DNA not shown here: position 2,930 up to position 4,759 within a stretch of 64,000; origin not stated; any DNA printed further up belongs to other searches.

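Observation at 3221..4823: Pup (ends in GGQ) paired with a single divergent PafA/Dop-family enzyme, with no Mpa/ARC or proteasome in a reduced, non-actinobacterial-looking context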

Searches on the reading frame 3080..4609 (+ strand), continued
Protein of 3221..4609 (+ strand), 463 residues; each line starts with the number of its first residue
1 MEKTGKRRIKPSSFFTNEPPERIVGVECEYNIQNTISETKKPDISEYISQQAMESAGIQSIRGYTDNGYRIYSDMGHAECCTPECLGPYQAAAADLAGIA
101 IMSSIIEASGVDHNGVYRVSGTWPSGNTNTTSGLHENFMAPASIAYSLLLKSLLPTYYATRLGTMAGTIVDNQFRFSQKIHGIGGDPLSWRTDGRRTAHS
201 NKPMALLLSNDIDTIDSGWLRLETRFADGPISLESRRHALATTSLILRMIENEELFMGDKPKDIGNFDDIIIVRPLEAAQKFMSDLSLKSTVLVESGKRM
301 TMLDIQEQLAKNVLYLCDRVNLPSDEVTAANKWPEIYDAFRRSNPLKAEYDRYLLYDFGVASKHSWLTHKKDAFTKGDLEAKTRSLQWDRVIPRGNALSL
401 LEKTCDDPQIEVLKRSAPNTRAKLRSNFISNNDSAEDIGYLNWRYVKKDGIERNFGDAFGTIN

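Call 29: search_solved_structures(query=A1, max_evalue=0.01, show_alignments=5)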
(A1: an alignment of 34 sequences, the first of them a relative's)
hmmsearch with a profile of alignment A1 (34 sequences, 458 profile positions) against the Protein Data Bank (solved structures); distinct sequences matched with E-value up to 0.01: 5.
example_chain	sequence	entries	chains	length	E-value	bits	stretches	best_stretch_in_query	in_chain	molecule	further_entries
9cku_G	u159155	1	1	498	5.5e-35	124.2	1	58-441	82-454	Pup deamidase/depupylase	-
4b0r_A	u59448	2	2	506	9.3e-31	110.3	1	58-441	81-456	DEAMIDASE-DEPUPYLASE DOP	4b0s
5lrt_A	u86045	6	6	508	9.4e-31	110.2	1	58-441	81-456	Depupylase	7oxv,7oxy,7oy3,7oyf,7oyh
4b0t_A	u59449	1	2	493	2.2e-23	86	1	18-456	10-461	PUP--PROTEIN LIGASE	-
4bjr_A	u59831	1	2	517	3.6e-22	82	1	18-456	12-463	PUP--PROTEIN LIGASE, PROKARYOTIC UBIQUITIN-LIKE PROTEIN PUP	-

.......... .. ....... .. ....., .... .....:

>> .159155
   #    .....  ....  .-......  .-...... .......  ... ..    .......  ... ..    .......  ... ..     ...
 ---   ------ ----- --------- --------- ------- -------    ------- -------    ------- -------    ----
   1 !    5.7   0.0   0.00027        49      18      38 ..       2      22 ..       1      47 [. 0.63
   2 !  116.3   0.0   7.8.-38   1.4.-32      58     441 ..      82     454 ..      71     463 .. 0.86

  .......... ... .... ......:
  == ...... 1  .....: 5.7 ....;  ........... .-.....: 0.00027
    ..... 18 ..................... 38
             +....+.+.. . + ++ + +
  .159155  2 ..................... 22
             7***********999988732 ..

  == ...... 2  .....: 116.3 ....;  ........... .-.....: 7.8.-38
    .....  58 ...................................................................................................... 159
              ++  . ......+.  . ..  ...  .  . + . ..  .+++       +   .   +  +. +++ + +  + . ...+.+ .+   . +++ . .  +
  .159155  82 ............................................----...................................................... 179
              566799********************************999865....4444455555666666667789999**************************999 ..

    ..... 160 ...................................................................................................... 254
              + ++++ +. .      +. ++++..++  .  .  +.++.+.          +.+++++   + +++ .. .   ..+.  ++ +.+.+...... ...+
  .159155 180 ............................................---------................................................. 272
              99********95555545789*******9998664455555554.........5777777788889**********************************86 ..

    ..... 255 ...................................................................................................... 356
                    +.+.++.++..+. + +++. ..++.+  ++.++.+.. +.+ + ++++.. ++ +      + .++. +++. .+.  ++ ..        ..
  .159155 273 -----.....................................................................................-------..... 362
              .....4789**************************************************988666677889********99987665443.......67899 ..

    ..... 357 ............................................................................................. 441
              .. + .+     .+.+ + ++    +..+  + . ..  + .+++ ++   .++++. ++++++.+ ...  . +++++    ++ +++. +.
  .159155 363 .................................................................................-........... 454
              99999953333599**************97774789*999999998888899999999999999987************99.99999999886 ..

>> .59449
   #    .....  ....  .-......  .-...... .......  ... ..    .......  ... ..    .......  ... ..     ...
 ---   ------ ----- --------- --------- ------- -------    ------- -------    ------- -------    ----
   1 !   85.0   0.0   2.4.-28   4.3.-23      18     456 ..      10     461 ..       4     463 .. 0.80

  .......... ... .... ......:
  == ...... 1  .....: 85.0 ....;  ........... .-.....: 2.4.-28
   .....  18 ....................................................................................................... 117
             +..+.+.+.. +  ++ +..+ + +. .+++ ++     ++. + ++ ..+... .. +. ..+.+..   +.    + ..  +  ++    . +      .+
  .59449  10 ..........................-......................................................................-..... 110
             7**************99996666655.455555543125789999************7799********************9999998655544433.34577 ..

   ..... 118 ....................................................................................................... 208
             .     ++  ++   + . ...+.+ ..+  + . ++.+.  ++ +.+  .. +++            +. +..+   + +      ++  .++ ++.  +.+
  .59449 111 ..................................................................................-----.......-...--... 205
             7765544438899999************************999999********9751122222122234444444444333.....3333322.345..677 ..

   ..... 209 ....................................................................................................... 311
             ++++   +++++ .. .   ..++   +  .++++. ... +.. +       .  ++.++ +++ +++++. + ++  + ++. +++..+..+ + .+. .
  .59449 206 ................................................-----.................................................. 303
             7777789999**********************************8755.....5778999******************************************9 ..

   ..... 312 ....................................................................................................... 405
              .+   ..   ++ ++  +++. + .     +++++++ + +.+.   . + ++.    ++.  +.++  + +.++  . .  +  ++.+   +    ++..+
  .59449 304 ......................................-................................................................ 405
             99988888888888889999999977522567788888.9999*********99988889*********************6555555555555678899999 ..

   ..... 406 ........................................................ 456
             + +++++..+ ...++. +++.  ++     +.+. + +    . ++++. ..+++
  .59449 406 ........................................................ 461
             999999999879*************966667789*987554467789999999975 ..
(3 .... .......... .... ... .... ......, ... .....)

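Call 37: find_encoding_contigs(protein=P0002, flank=10000, max_places=2)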
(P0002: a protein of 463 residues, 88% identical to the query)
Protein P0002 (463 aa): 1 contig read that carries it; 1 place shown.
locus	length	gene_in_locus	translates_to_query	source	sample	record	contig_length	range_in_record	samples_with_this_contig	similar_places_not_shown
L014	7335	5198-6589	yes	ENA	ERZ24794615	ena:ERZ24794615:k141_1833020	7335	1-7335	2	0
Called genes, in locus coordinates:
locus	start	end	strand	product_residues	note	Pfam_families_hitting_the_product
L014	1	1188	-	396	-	?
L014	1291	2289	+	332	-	-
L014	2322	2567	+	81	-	-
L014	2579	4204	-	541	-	-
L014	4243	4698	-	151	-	PF01243:PNPOx_N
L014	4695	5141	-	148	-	PF00075:RNase_H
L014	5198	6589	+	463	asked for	PF03136:Pup_ligase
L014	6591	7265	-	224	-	PF10688:Imp-YgjV, PF05639:Pup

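Call 41: find_related_loci(query=A1, collection=metagenome_contigs, flank=10000)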
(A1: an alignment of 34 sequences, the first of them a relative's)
Query A1 (463 aa) in metagenome_contigs; peptide patterns used: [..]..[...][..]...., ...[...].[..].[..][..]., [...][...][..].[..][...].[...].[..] (x = any residue, [..] = any of these).
600 stretches matched a pattern (row limit reached: there are more); 180 encode a relative of the query (tblastn E <= 1e-3); the best 80 are kept; 80 distinct loci.
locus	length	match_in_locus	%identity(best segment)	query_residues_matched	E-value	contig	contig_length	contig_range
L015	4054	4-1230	55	52-460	3e-141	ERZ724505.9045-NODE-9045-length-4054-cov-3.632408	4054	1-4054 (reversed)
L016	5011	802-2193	39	8-462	2e-88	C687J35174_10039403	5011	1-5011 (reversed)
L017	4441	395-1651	38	19-443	9e-81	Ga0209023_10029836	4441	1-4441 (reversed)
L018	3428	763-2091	34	10-461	4e-67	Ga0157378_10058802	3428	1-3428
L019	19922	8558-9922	35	6-461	4e-66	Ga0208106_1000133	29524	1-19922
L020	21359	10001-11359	35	6-459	4e-64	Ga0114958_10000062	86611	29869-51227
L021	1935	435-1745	31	11-443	2e-50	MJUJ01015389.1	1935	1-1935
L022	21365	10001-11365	35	6-461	2e-67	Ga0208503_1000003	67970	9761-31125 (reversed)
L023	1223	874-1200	49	10-122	5e-27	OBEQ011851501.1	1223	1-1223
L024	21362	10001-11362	29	11-450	4e-39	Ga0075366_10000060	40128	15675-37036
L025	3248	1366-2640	25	21-429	4e-17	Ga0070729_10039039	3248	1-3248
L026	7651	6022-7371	25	21-446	7e-16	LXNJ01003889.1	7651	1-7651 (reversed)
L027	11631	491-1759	25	21-429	2e-15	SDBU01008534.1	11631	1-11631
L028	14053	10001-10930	25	16-314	4e-15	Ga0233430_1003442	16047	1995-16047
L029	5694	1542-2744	24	63-461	4e-15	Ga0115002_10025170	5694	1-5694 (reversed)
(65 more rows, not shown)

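Call 46: find_encoding_contigs(protein=P0114, flank=8000, max_places=1)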
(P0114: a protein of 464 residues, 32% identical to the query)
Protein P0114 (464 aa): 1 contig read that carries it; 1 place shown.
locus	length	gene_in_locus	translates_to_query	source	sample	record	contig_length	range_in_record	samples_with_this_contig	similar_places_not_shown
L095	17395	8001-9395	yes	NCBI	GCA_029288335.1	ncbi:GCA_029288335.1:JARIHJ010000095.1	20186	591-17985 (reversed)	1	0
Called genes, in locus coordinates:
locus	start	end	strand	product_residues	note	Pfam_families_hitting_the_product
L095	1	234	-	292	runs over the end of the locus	PF00231:ATP-synt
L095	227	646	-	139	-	-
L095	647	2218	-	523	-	PF00006:ATP-synt_ab, PF00306:ATP-synt_ab_C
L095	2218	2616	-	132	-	PF00213:OSCP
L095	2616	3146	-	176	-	PF00430:ATP-synt_B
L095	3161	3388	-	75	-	PF00137:ATP-synt_C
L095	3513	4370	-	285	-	PF00119:ATP-synt_A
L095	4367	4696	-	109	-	PF09527:ATPase_gene1 (weak)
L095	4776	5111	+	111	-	PF01906:YbjQ_1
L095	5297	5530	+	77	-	PF00462:Glutaredoxin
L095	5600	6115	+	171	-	-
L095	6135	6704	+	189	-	PF02572:CobA_CobO_BtuR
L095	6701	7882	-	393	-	-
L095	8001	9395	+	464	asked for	PF03136:Pup_ligase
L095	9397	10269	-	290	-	-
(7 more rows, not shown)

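Call 47: find_encoding_contigs(protein=P0147, flank=8000, max_places=1)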
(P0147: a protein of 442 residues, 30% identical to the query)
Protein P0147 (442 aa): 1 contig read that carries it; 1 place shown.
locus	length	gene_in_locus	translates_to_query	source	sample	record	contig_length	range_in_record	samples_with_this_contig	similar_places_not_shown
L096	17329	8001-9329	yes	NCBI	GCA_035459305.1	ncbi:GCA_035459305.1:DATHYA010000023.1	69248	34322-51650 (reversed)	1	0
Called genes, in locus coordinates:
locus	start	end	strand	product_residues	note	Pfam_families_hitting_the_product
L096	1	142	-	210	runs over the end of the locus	PF00300:His_Phos_1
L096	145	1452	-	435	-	PF03952:Enolase_N, PF00113:Enolase_C, PF13378:MR_MLE_C (weak), PF07476:MAAL_C (weak)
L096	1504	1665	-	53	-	-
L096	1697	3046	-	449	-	-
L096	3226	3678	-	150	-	-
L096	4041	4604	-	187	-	-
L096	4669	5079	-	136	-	-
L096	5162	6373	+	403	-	PF25487:ETR1_N, PF00512:HisKA, PF02518:HATPase_c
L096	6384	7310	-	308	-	PF00781:DAGK_cat, PF19279:YegS_C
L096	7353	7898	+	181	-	PF09419:PGP_phosphatase, PF00702:Hydrolase, PF13419:HAD_2 (weak), PF13242:Hydrolase_like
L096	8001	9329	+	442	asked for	PF03136:Pup_ligase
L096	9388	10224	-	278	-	PF02673:BacA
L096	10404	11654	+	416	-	PF01266:DAO, PF12831:FAD_oxidored (faint)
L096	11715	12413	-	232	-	PF03009:GDPD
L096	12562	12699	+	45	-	-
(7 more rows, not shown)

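Call 48: find_encoding_contigs(protein=P0084, flank=8000, max_places=1)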
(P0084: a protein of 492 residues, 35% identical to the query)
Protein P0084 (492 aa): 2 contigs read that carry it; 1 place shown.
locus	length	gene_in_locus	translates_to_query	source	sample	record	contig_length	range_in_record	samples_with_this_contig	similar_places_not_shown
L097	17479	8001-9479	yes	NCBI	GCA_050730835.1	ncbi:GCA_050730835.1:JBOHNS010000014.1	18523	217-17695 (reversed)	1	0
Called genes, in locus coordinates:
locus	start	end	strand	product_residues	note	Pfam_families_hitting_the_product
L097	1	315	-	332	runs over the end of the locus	-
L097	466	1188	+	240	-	PF01988:VIT1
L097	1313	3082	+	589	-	PF01590:GAF, PF13185:GAF_2, PF13492:GAF_3 (faint), PF00512:HisKA, PF02518:HATPase_c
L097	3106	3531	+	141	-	PF00072:Response_reg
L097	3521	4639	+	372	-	PF00072:Response_reg, PF00512:HisKA, PF02518:HATPase_c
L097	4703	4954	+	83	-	-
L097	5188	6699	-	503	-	PF03116:NQR2_RnfD_RnfE (weak), PF00175:NAD_binding_1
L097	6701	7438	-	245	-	PF02424:ApbE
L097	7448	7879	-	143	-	PF04205:FMN_bind (weak)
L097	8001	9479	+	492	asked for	PF03136:Pup_ligase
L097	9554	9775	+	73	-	PF05639:Pup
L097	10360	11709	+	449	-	PF18911:PKD_4, PF00801:PKD, PF18911:PKD_4, PF00801:PKD, PF22352:K319L-like_PKD (weak)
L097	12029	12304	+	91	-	PF00076:RRM_1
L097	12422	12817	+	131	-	PF06262:Zincin_1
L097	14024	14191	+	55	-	-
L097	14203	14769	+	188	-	PF01061:ABC2_membrane, PF12698:ABC2_membrane_3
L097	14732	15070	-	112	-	PF00717:Peptidase_S24, PF10502:Peptidase_S26 (weak)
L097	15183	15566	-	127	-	PF09055:Sod_Ni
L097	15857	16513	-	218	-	PF01746:tRNA_m1G_MT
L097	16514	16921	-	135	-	PF24161:CCDC39 (weak)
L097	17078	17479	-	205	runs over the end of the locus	PF07953:Toxin_R_bind_N, PF13385:Laminin_G_3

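Call 49: list_cluster_members(proteins=[P0001, P0300, P0005, P0015, P0029, P0114, P0147, P0084, P0028, P0020])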
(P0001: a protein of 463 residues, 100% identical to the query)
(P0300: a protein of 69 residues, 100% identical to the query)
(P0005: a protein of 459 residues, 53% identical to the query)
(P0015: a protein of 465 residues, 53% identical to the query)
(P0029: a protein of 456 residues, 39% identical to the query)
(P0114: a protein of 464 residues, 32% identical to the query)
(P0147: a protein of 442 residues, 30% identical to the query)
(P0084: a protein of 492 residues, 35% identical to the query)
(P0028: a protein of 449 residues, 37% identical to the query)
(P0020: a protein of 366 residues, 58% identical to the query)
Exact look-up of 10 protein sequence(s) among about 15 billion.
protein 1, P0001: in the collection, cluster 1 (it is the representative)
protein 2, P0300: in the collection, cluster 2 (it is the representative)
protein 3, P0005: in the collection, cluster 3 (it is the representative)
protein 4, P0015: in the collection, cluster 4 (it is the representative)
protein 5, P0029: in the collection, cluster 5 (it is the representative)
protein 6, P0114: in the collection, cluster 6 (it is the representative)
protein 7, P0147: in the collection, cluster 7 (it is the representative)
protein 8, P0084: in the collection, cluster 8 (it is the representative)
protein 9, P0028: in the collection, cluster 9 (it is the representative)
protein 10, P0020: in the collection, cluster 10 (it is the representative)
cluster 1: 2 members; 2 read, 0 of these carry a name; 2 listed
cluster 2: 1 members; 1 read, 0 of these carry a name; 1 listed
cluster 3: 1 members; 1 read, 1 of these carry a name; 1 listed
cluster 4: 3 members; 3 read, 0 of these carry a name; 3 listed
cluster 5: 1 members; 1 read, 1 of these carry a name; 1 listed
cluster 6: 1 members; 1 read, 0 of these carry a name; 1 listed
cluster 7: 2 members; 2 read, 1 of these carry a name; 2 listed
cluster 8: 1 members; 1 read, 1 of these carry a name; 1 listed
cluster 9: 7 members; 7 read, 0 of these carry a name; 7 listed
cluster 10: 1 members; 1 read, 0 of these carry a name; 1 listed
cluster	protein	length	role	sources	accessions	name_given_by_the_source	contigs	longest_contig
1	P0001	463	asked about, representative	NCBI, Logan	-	-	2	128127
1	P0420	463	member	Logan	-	-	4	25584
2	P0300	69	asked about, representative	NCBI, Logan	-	-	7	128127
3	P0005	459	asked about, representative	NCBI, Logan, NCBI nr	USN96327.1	MAG: proteasome accessory factor PafA2 family protein [Candidatus Nomurabacteria ...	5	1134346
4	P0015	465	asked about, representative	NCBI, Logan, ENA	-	-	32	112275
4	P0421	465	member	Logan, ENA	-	-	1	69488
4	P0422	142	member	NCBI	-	-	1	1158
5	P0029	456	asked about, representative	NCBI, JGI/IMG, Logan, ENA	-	proteasome accessory factor A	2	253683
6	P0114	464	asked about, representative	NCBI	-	-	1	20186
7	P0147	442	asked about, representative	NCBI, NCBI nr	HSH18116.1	MAG TPA: proteasome accessory factor PafA2 family protein [Candidatus Saccharimonadales ... | proteasome accessory factor PafA2 family protein [Candidatus Saccharimonadales bacterium]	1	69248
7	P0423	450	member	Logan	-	-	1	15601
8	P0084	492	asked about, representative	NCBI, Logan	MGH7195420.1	MAG: proteasome accessory factor PafA2 family protein [Candidatus Saccharimonadales ...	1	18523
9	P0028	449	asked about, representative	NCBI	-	-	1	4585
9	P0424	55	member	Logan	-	-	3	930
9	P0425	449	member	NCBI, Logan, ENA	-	-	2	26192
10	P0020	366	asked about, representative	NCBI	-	-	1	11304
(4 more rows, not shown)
